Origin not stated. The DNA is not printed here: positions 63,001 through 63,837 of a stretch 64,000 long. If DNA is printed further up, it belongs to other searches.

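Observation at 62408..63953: RHH + minimal nucleotidyltransferase two-gene module bracketed by ~50-bp direct repeats inside response-regulator debris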

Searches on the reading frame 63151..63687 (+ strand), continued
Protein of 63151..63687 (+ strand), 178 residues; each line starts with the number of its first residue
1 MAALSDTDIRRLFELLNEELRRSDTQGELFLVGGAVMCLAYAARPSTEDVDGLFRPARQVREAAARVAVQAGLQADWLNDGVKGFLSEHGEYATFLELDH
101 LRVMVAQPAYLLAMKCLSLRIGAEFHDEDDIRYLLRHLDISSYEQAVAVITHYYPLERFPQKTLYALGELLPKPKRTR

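Call 80: get_annotated_region(hit=H4, flank=2500)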
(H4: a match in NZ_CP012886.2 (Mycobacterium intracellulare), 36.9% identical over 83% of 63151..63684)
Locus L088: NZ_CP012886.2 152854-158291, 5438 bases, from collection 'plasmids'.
description: Mycobacterium intracellulare subsp. chimaera strain AH16 plasmid unnamed1, complete sequence
organism: Mycobacterium intracellulare (NCBI taxid 222805)
taxonomy: Bacteria; Actinomycetota; Actinomycetes; Mycobacteriales; Mycobacteriaceae; Mycobacterium; Mycobacterium intracellulare
host: -; source: sputum; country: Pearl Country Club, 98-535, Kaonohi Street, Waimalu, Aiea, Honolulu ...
typing (MOB-suite, as given by PLSDB): mobilizable; relaxase MOBP
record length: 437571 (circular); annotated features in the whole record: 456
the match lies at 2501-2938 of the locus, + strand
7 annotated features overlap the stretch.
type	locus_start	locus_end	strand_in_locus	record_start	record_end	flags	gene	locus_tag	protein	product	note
CDS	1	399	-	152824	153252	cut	-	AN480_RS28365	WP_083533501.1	RES family NAD+ phosphorylase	-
CDS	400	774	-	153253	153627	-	-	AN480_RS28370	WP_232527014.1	antitoxin Xre/MbcA/ParS toxin-binding domain-containing protein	-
CDS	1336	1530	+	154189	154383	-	-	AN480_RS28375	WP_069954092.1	hypothetical protein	-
CDS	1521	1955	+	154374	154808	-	-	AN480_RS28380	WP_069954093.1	PIN domain nuclease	-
CDS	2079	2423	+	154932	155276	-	-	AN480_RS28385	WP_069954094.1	hypothetical protein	-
CDS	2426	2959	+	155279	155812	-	-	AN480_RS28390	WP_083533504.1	DUF6036 family nucleotidyltransferase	-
CDS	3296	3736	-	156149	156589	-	-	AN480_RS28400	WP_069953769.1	DUF6262 family protein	-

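Call 81: search_protein_families(library=pfam, proteins=[L088:2079-2420:+, L087:1932-2414:+, L086:1862-2938:+, L088:2426-2956:+, L087:2414-3130:+], max_evalue=0.1)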
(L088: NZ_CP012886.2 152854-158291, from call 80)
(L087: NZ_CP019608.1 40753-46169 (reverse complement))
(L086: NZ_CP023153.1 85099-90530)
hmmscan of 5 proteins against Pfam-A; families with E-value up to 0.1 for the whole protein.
L088:2079-2420:+ (114 aa): 0 families

L087:1932-2414:+ (161 aa): 0 families

L086:1862-2938:+ (359 aa): 1 family
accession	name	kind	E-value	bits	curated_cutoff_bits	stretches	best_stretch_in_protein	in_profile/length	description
PF19502.5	DUF6036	-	0.00044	20.5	23.6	1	215-317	21-115/164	Nucleotidyltransferase of unknown function (DUF6036)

L088:2426-2956:+ (177 aa): 2 families
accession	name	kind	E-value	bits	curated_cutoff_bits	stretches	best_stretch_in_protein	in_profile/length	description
PF19502.5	DUF6036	-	1e-06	29.1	23.6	1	16-132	9-116/164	Nucleotidyltransferase of unknown function (DUF6036)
PF09970.15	DUF2204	-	0.0015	18.6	20.3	1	14-61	5-51/181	Nucleotidyl transferase of unknown function (DUF2204)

L087:2414-3130:+ (239 aa): 3 families
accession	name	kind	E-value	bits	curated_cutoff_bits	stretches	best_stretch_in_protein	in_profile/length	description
PF19502.5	DUF6036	-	6.9e-09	36.1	23.6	1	12-132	2-114/164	Nucleotidyltransferase of unknown function (DUF6036)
PF08843.17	AbiEii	-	2.4e-06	28.1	22.5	1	26-67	8-51/238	Nucleotidyl transferase AbiEii toxin, Type IV TA system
PF02798.26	GST_N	-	0.089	13.6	20.9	0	64-103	28-67/76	Glutathione S-transferase, N-terminal domain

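Call 90: search_protein_families(library=pfam, proteins=[L001:8385-8603:-, L003:680-976:-, L003:501-677:-, L003:5-469:-, L003:2188-2619:+, L001:6737-7135:-, L001:5545-6111:-], max_evalue=0.01)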
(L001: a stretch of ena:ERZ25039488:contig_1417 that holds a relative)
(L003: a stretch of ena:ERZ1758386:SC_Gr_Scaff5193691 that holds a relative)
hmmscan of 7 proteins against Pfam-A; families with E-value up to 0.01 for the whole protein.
L001:8385-8603:- (73 aa): 0 families

L003:680-976:- (99 aa): 0 families

L003:501-677:- (59 aa): 0 families

L003:5-469:- (155 aa): 0 families

L003:2188-2619:+ (144 aa): 2 families
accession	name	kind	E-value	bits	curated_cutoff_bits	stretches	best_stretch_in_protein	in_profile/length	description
PF08240.17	ADH_N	-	9.8e-16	58.3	23.5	1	27-140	3-103/104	Alcohol dehydrogenase GroES-like domain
PF24623.2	Phage_zn_bind_8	-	0.0022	18.1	24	1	89-112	6-29/57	Putative DNA-binding phage zinc finger domain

L001:6737-7135:- (133 aa): 1 family
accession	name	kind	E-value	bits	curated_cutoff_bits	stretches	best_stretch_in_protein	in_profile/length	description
PF00176.29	SNF2-rel_dom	-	1.3e-11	44.6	24.9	1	58-104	1-48/290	SNF2-related domain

L001:5545-6111:- (189 aa): 1 family
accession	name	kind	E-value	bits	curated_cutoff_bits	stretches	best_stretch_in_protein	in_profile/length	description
PF00271.37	Helicase_C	-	2.4e-21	76.5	23.5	1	13-124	4-110/110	Helicase conserved C-terminal domain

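Call 103: search_protein_families(library=pfam, alignment_id=A8, max_evalue=0.00001)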
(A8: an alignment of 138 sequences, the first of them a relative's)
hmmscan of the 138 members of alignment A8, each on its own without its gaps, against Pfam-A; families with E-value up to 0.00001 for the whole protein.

A. member 1, L004:6811-8070:+ (420 aa): 3 families
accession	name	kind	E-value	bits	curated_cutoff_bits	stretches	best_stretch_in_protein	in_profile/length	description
PF13435.11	Cytochrome_C554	-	3.8e-11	44.2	20.8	0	236-278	44-84/84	Cytochrome c554 and c-prime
PF14522.11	Cytochrome_C7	-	2.8e-08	33.9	24.8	0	232-342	6-66/67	Cytochrome c7 and related cytochrome c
PF14537.11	Cytochrom_c3_2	-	3.5e-07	31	25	0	240-278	6-65/79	Cytochrome c3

B. families by the number of members that match (of 138 scanned): 151 families (the first 25 are shown)
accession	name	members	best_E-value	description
PF01370.27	Epimerase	7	8.1e-45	NAD dependent epimerase/dehydratase family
PF07690.21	MFS_1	6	1.1e-32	Major Facilitator Superfamily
PF01073.25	3Beta_HSD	5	1.6e-12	3-beta hydroxysteroid dehydrogenase/isomerase family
PF01850.27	PIN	5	4.9e-12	PIN domain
PF07719.23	TPR_2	4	2.1e-31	Tetratricopeptide repeat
PF00515.34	TPR_1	4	9.2e-31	Tetratricopeptide repeat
PF13428.12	TPR_14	4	1.5e-26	Tetratricopeptide repeat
PF00561.26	Abhydrolase_1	4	1.6e-25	alpha/beta hydrolase fold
PF13432.12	TPR_16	4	2.1e-25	Tetratricopeptide repeat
PF13414.12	TPR_11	4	8.8e-25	TPR repeat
PF13431.12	TPR_17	4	1.4e-24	Tetratricopeptide repeat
PF13181.12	TPR_8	4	8.2e-24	Tetratricopeptide repeat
PF14559.12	TPR_19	4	1.7e-23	Tetratricopeptide repeat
PF13371.12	TPR_9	4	1.3e-19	Tetratricopeptide repeat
PF16363.11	GDP_Man_Dehyd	4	1.2e-18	GDP-mannose 4,6 dehydratase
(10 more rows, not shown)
